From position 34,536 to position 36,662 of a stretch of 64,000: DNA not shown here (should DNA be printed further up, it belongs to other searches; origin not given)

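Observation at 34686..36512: Unusual secreted fusion of an Endonuclease I (EndA/Vvn) domain with a GH53 galactanase-like domain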

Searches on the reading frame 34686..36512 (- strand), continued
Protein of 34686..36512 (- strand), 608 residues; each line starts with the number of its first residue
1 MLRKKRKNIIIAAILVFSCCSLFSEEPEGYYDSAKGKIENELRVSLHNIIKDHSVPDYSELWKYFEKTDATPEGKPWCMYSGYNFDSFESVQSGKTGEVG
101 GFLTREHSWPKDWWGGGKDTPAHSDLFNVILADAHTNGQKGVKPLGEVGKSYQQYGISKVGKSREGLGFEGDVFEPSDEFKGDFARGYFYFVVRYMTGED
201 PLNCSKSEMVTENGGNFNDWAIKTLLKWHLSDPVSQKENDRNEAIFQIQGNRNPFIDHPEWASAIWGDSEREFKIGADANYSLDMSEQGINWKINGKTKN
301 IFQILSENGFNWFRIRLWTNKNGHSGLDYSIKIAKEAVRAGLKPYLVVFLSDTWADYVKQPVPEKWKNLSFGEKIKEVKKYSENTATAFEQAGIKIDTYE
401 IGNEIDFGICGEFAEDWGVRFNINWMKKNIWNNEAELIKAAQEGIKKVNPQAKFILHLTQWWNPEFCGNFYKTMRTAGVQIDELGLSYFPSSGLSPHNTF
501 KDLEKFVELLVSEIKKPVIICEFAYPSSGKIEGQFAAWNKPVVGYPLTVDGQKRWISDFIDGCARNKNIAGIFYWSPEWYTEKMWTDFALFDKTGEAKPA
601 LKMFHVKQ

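Call 7: find_homologous_proteins(query=window:34686-36512:-, max_evalue=0.00001)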
Query window:34686-36512:- (608 aa): 4989 proteins with E <= 0.00001 among 8000 candidates; the best 120 are listed.
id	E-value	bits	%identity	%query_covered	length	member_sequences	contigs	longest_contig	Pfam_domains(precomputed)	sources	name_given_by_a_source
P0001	0.0e+0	1443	100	100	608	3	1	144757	PF07745.20,PF04231.20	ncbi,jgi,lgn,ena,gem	ncbi:MAG: glycosyl hydrolase 53 family protein [Elusimicrobiota bacterium]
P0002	2.4e-275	933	75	86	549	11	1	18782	PF07745.20,PF04231.20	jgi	-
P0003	1.6e-217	742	53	99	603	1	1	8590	PF07745.20,PF04231.20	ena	-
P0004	9.7e-216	736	54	96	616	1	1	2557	PF07745.20,PF04231.20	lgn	-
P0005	6.1e-214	730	51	96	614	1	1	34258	PF07745.20,PF04231.20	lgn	-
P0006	5.0e-212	724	51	97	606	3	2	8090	PF07745.20,PF04231.20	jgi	jgi:arabinogalactan endo-1,4-beta-galactosidase/endonuclease I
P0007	1.9e-209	715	53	95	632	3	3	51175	PF07745.20,PF04231.20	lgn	-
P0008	4.3e-208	711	49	99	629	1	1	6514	PF07745.20,PF04231.20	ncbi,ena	-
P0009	1.3e-203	696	50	96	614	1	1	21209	PF07745.20,PF04231.20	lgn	-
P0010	9.8e-197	673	48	99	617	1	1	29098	PF07745.20,PF04231.20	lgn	-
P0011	5.6e-192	658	56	84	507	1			PF07745.20,PF04231.20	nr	nr:glycosyl hydrolase 53 family protein [Candidatus Dependentiae bacterium]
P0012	9.6e-189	647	48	95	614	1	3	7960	PF07745.20,PF04231.20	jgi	jgi:arabinogalactan endo-1,4-beta-galactosidase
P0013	1.0e-183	630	47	96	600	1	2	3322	PF07745.20,PF04231.20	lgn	-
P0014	7.9e-155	535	57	67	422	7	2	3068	PF07745.20,PF04231.20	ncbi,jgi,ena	-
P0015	1.1e-125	438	52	57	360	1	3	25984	PF07745.20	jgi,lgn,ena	-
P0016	5.2e-123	430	55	55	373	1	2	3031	PF07745.20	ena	-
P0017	2.9e-122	427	54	56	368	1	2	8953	PF07745.20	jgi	jgi:arabinogalactan endo-1,4-beta-galactosidase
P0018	5.7e-122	426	54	55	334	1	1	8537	PF07745.20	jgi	jgi:arabinogalactan endo-1,4-beta-galactosidase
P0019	7.5e-122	426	54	55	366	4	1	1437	PF07745.20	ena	-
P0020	5.8e-121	423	54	56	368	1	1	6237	PF07745.20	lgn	-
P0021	9.3e-121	422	53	55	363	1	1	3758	PF07745.20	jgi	jgi:arabinogalactan endo-1,4-beta-galactosidase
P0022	1.1e-119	419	55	54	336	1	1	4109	PF07745.20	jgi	jgi:arabinogalactan endo-1,4-beta-galactosidase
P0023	1.2e-118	415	52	55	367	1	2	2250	PF07745.20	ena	-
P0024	3.0e-118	414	54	55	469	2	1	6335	PF07745.20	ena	-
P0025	8.8e-118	412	51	55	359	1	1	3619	PF07745.20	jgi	jgi:arabinogalactan endo-1,4-beta-galactosidase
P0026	7.2e-115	403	52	55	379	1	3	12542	PF07745.20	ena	-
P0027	8.0e-115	403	51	54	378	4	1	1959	PF07745.20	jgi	-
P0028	1.1e-114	402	51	55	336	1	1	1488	PF07745.20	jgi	jgi:arabinogalactan endo-1,4-beta-galactosidase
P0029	2.2e-112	395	50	54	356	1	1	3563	PF07745.20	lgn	-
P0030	3.3e-112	394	50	56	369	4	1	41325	PF07745.20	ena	-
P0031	7.6e-111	389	50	59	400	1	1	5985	PF07745.20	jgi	-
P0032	4.2e-110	387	48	56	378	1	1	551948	PF07745.20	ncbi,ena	-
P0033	3.5e-109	384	53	55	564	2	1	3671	PF07745.20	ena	-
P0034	9.3e-108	379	48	57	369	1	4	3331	PF07745.20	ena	-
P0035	1.3e-106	375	50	54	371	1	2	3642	PF07745.20,PF22612.3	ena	-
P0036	2.7e-106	374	48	55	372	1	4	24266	PF07745.20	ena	-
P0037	3.6e-105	371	48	55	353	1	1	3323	PF07745.20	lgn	-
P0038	5.5e-105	370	48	54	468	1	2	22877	PF07745.20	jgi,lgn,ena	-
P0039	9.2e-105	369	51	54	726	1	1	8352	PF07745.20,PF12228.15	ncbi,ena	-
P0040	7.3e-104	366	46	41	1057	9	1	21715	PF18962.8,PF04231.20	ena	-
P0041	1.0e-103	366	45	56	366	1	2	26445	PF07745.20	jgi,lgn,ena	-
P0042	4.3e-103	364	48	54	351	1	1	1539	PF07745.20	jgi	jgi:arabinogalactan endo-1,4-beta-galactosidase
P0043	4.4e-103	364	47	55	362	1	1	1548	PF07745.20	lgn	-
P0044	5.8e-103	363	49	56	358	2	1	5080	PF07745.20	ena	-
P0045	6.9e-103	363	52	53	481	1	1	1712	PF04231.20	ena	-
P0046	2.0e-102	362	47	56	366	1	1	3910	PF07745.20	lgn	-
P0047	2.6e-102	361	47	55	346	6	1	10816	PF07745.20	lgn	-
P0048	5.9e-102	360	48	54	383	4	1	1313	PF07745.20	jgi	-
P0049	2.5e-101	358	46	55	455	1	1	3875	PF07745.20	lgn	-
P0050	3.1e-101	358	45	55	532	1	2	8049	PF07745.20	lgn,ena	-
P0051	7.1e-101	357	45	55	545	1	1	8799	PF07745.20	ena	-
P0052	8.4e-101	356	48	54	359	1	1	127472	PF07745.20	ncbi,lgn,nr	ncbi:MAG TPA: glycosyl hydrolase 53 family protein [Pirellulales bacterium]|nr:glycosyl hydrolase 53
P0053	1.4e-100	356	49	55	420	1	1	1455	PF07745.20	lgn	-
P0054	1.8e-100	355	46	55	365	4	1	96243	PF07745.20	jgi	jgi:arabinogalactan endo-1,4-beta-galactosidase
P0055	2.0e-100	355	48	54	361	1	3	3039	PF07745.20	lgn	-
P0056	2.5e-100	355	46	56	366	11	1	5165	PF07745.20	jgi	jgi:arabinogalactan endo-1,4-beta-galactosidase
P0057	2.8e-100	355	46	55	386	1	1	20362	PF07745.20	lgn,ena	-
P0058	3.2e-100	354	47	56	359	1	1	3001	PF07745.20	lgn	-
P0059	4.0e-100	354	47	54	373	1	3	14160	PF07745.20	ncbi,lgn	-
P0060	5.9e-100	353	46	55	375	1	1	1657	PF07745.20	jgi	jgi:arabinogalactan endo-1,4-beta-galactosidase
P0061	6.2e-100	353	45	55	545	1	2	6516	PF07745.20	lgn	-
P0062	6.8e-100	353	47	55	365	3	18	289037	PF07745.20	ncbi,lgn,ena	-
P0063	7.9e-100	353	46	54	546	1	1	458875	PF07745.20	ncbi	-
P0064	8.0e-100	353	47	54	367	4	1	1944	PF07745.20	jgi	jgi:arabinogalactan endo-1,4-beta-galactosidase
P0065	8.3e-100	353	45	56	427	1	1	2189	PF07745.20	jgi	jgi:arabinogalactan endo-1,4-beta-galactosidase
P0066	9.5e-100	353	45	57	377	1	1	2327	PF07745.20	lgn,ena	-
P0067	1.4e-99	352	46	56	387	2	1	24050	PF07745.20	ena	-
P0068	1.5e-99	352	47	54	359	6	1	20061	PF07745.20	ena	-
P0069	1.7e-99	352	45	54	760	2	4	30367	PF07745.20,PF12228.15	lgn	-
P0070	1.8e-99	352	47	54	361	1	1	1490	PF07745.20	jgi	jgi:arabinogalactan endo-1,4-beta-galactosidase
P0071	1.9e-99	352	46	55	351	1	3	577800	PF07745.20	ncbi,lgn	ncbi:hypothetical protein BH09VER1_BH09VER1_01450 [soil metagenome]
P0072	2.0e-99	352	47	54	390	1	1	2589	PF07745.20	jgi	jgi:arabinogalactan endo-1,4-beta-galactosidase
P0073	2.3e-99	352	44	58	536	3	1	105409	PF07745.20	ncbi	-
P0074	2.3e-99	352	45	55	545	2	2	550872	PF07745.20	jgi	-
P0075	2.5e-99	351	47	54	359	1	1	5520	PF07745.20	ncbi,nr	ncbi:MAG: glycosyl hydrolase 53 family protein [Planctomycetes bacterium]|nr:glycosyl hydrolase 53 f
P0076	3.1e-99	351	46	54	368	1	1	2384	PF07745.20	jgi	jgi:arabinogalactan endo-1,4-beta-galactosidase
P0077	3.6e-99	351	45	55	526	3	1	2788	PF07745.20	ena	-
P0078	3.8e-99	351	46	54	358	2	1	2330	PF07745.20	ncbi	-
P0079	4.0e-99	351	46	55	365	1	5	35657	PF07745.20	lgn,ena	-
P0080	4.5e-99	351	45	54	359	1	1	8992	PF07745.20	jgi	jgi:arabinogalactan endo-1,4-beta-galactosidase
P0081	4.6e-99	351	47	56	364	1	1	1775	PF07745.20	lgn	-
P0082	4.9e-99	350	46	56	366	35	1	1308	PF07745.20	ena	-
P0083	5.0e-99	350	45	54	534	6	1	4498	PF07745.20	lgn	-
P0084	5.1e-99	350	47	54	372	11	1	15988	PF07745.20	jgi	jgi:arabinogalactan endo-1,4-beta-galactosidase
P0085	7.2e-99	350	47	54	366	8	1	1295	PF07745.20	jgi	-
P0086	7.6e-99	350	45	54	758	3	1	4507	PF07745.20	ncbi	-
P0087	8.4e-99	350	46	56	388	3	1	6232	PF07745.20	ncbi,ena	-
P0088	8.9e-99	350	46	56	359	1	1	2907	PF07745.20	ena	-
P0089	1.0e-98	349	46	56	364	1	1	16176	PF07745.20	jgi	jgi:arabinogalactan endo-1,4-beta-galactosidase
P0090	1.6e-98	349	45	55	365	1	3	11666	PF07745.20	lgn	-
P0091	1.6e-98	349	46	56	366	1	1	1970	PF07745.20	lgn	-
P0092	1.6e-98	349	46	56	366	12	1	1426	PF07745.20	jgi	-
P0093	1.7e-98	349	46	54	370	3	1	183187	PF07745.20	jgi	jgi:arabinogalactan endo-1,4-beta-galactosidase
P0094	2.1e-98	348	45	56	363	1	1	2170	PF07745.20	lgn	-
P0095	2.2e-98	348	43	55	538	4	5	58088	PF07745.20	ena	-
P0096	2.4e-98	348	46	54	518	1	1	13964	PF07745.20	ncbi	ncbi:MAG: glycosyl hydrolase 53 family protein [Chthoniobacterales bacterium]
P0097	2.5e-98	348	46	55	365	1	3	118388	PF07745.20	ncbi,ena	-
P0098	2.9e-98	348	45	55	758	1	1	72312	PF07745.20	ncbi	-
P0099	4.0e-98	347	46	55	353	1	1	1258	PF07745.20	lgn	-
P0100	4.3e-98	347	45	57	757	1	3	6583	PF07745.20,PF12228.15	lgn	-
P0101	5.1e-98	347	44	54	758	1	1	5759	PF07745.20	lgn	-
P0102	5.3e-98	347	45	57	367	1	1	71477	PF07745.20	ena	-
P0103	5.8e-98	347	46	55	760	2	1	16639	PF07745.20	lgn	-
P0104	8.0e-98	346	47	54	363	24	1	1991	PF07745.20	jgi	jgi:arabinogalactan endo-1,4-beta-galactosidase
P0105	9.7e-98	346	44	55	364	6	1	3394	PF07745.20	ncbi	-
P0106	1.2e-97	346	47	55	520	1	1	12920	PF07745.20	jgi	jgi:arabinogalactan endo-1,4-beta-galactosidase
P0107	1.9e-97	345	44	56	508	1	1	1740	PF07745.20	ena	-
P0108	2.0e-97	345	45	55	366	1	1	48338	PF07745.20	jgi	-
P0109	2.0e-97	345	46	56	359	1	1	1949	PF07745.20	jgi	jgi:arabinogalactan endo-1,4-beta-galactosidase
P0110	2.3e-97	345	46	54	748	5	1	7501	PF07745.20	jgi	-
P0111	2.6e-97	345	46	54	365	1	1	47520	PF07745.20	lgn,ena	-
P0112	5.1e-97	344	46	55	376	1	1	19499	PF07745.20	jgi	jgi:arabinogalactan endo-1,4-beta-galactosidase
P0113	5.3e-97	344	43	61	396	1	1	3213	PF07745.20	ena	-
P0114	6.7e-97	343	47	54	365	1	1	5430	PF07745.20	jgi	jgi:arabinogalactan endo-1,4-beta-galactosidase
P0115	7.3e-97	343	46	54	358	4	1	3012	PF07745.20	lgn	-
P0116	7.6e-97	343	45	54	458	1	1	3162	PF07745.20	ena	-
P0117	1.4e-96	342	46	54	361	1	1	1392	PF07745.20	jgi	jgi:arabinogalactan endo-1,4-beta-galactosidase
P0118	1.5e-96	342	43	59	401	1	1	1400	PF07745.20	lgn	-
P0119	1.7e-96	342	45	55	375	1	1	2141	PF07745.20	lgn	-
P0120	2.5e-96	342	45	55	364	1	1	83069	PF07745.20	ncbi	-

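Call 16: find_encoding_contigs(protein=P0001, flank=10000, max_places=3)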
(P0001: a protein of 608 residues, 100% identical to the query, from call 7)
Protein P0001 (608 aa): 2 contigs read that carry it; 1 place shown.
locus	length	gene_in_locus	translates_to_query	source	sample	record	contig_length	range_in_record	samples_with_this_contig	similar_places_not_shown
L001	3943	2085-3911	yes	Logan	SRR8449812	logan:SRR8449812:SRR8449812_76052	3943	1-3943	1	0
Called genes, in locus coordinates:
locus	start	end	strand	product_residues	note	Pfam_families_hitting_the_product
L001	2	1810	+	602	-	?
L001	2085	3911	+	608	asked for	PF04231:Endonuclease_1, PF07745:Glyco_hydro_53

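Call 17: find_encoding_contigs(protein=P0002, flank=8000, max_places=2)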
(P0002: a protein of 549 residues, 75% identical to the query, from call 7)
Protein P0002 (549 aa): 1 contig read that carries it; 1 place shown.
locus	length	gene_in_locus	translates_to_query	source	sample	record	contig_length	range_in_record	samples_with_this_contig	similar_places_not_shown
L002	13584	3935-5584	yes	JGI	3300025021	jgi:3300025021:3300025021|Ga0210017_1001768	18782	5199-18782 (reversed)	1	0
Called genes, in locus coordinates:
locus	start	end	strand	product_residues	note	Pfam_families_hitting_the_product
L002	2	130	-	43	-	?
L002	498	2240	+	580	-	PF11028:TMEM260_N, PF28495:TMEM260_2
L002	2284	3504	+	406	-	PF00079:Serpin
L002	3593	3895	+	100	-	-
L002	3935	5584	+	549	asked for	PF04231:Endonuclease_1, PF07745:Glyco_hydro_53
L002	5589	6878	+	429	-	PF00919:UPF0004, PF04055:Radical_SAM, PF18693:TRAM_2 (weak)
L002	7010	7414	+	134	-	-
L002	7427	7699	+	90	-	-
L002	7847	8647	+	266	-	PF00142:Fer4_NifH, PF01656:CbiA, PF02374:ArsA_ATPase (faint), PF06564:CBP_BcsQ (weak), PF09140:MipZ (faint), PF10609:ParA, PF13614:AAA_31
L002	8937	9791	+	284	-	PF02195:ParB_N, PF17762:HTH_ParB, PF01381:HTH_3 (faint), PF23552:ParB_C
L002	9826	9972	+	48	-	PF18930:DUF5679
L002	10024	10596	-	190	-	PF00334:NDK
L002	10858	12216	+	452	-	PF11638:DnaA_N, PF00308:Bac_DnaA, PF08299:Bac_DnaA_C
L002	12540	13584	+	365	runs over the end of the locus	PF00712:DNA_pol3_beta, PF02767:DNA_pol3_beta_2, PF02768:DNA_pol3_beta_3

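Call 18: find_encoding_contigs(protein=P0005, flank=8000, max_places=2)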
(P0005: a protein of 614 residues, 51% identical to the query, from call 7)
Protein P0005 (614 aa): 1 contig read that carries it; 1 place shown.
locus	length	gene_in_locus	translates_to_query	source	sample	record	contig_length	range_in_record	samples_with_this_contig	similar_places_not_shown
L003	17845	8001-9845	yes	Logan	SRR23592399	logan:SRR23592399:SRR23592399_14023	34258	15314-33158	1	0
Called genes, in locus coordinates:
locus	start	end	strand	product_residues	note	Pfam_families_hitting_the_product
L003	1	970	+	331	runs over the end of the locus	PF00561:Abhydrolase_1, PF12697:Abhydrolase_6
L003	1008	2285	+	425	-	PF00696:AA_kinase, PF00583:Acetyltransf_1, PF13508:Acetyltransf_7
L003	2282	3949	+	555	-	PF00474:SSF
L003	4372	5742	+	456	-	PF11638:DnaA_N (weak), PF00308:Bac_DnaA, PF00004:AAA (weak), PF01695:IstB_IS21, PF08299:Bac_DnaA_C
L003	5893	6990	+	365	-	PF00712:DNA_pol3_beta, PF02767:DNA_pol3_beta_2, PF02768:DNA_pol3_beta_3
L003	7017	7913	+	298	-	PF00480:ROK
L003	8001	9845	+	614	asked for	PF04231:Endonuclease_1, PF07745:Glyco_hydro_53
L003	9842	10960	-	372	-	PF07995:GSDH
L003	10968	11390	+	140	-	PF13442:Cytochrome_CBB3, PF00034:Cytochrom_C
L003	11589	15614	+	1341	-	PF00668:Condensation, PF00501:AMP-binding, PF13193:AMP-binding_C, PF00550:PP-binding, PF00975:Thioesterase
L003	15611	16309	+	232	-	PF01648:ACPS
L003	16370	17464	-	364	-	PF00487:FA_desaturase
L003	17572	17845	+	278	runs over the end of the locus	PF02311:AraC_binding, PF07883:Cupin_2 (weak), PF12833:HTH_18, PF00165:HTH_AraC (weak)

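Call 19: find_encoding_contigs(protein=P0007, flank=8000, max_places=2)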
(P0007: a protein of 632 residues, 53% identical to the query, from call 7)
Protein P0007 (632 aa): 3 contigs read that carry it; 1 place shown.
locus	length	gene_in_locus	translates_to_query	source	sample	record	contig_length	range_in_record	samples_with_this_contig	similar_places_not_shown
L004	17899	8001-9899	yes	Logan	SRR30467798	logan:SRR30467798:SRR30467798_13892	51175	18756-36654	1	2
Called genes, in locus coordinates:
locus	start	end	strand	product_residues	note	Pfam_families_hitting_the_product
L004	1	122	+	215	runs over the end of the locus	-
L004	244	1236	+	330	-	PF00294:PfkB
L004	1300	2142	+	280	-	PF01014:Uricase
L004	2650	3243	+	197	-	-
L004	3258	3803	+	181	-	-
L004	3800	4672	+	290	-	PF07963:N_methyl (weak)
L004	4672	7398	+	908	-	-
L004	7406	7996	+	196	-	PF28178:Amuc_1102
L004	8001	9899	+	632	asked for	PF04231:Endonuclease_1, PF07745:Glyco_hydro_53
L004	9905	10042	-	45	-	-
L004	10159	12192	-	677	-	-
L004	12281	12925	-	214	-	-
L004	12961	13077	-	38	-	-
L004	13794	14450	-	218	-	PF07589:PEP_exosort_dom (weak)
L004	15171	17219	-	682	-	PF08308:PEGA, PF13620:CarboxypepD_reg (faint), PF08308:PEGA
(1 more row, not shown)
